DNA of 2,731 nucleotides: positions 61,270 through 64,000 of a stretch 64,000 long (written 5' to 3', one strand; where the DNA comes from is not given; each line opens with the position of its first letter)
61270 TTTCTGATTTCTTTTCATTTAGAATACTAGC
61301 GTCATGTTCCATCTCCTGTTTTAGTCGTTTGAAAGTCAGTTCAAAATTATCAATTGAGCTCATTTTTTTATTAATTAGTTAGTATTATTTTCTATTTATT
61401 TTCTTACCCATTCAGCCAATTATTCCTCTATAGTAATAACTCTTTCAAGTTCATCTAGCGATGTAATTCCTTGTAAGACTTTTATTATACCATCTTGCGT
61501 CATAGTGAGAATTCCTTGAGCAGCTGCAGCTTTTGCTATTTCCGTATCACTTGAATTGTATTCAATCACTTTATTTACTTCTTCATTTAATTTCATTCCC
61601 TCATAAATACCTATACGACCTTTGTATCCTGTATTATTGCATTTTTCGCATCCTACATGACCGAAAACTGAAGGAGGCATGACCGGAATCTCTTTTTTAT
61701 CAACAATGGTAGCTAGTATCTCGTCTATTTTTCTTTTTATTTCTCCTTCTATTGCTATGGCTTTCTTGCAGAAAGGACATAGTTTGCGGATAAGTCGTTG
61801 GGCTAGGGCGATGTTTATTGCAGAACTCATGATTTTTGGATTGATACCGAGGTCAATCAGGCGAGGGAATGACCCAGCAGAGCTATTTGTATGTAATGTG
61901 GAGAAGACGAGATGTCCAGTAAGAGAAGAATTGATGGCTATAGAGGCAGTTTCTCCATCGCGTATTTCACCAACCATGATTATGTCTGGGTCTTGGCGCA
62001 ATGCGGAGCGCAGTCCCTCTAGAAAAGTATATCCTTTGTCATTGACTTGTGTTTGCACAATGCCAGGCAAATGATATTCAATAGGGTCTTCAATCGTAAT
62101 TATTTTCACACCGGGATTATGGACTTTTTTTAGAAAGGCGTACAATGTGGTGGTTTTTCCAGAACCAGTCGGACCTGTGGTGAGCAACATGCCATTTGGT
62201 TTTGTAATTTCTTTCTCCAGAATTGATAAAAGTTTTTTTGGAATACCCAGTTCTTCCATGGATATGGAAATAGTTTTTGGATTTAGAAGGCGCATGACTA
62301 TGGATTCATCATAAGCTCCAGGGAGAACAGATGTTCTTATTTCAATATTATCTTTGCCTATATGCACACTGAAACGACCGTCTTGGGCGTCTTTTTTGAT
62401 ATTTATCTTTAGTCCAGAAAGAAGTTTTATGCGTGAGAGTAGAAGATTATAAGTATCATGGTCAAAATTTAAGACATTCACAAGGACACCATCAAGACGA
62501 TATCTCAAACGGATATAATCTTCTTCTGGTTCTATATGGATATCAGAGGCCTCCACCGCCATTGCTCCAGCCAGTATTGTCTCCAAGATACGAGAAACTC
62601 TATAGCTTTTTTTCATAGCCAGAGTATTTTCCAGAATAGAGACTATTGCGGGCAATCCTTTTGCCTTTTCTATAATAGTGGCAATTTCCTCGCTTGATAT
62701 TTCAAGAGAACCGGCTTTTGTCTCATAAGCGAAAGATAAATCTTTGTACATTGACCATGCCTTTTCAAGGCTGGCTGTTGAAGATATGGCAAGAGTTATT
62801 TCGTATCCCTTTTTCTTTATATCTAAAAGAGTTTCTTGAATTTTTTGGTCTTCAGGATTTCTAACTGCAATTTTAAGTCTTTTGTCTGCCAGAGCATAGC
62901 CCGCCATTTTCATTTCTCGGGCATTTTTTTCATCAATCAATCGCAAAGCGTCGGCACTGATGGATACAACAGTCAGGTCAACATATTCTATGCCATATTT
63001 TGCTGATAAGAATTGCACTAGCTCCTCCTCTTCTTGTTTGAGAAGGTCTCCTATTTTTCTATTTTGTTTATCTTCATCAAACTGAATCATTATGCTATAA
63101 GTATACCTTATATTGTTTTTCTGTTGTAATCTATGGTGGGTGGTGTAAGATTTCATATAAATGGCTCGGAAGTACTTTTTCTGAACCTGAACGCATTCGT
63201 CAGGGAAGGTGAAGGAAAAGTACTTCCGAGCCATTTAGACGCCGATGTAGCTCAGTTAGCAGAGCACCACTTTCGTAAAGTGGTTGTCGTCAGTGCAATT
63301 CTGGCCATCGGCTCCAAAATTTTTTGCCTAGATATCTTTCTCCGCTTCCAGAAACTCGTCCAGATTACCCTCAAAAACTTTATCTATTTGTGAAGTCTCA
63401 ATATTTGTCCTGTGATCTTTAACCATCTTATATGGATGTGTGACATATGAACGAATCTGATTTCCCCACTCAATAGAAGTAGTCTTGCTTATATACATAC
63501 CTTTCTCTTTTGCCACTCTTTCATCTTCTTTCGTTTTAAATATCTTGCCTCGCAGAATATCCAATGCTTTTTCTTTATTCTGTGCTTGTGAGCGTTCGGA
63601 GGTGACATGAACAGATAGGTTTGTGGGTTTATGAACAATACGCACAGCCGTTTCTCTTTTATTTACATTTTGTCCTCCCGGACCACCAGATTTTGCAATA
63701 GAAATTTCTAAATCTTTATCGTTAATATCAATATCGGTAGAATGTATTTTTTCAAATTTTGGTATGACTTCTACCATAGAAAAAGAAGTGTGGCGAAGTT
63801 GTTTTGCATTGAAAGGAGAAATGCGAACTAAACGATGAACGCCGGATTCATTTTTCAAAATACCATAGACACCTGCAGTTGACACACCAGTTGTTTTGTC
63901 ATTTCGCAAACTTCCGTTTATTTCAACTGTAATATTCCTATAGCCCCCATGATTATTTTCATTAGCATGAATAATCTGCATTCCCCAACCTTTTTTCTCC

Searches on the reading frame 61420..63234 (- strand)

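Call 47: search_protein_families(library=pfam, proteins=[window:61420-63234:-], max_evalue=0.001)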
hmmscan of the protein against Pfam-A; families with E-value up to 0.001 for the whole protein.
window:61420-63234:- (604 aa): 4 families
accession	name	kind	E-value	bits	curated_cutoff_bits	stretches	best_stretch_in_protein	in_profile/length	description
PF00437.27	T2SSE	-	1.1e-116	390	24.9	1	211-598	6-370/370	Type II/IV secretion system protein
PF05157.20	MshEN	-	9.4e-06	26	23.1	1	80-163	1-83/90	MshEN domain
PF25199.1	nSTAND_NTPase5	-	5.2e-05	23.5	34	1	333-390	26-85/145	Novel STAND NTPase 5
PF20720.3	nSTAND3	-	0.00035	20.8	27.2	0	342-385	12-55/155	Novel STAND NTPase 3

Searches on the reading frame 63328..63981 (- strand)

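Call 78: search_protein_families(library=pfam, proteins=[window:63328-63981:-], max_evalue=0.001)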
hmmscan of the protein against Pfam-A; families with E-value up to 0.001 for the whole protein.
window:63328-63981:- (217 aa): 2 families
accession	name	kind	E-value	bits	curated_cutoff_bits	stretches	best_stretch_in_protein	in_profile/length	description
PF00472.26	RF-1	-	2.4e-35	121.4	35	1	82-191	3-116/116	RF-1 domain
PF03462.23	PCRF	-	1.5e-13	51.4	24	1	2-70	138-194/194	PCRF domain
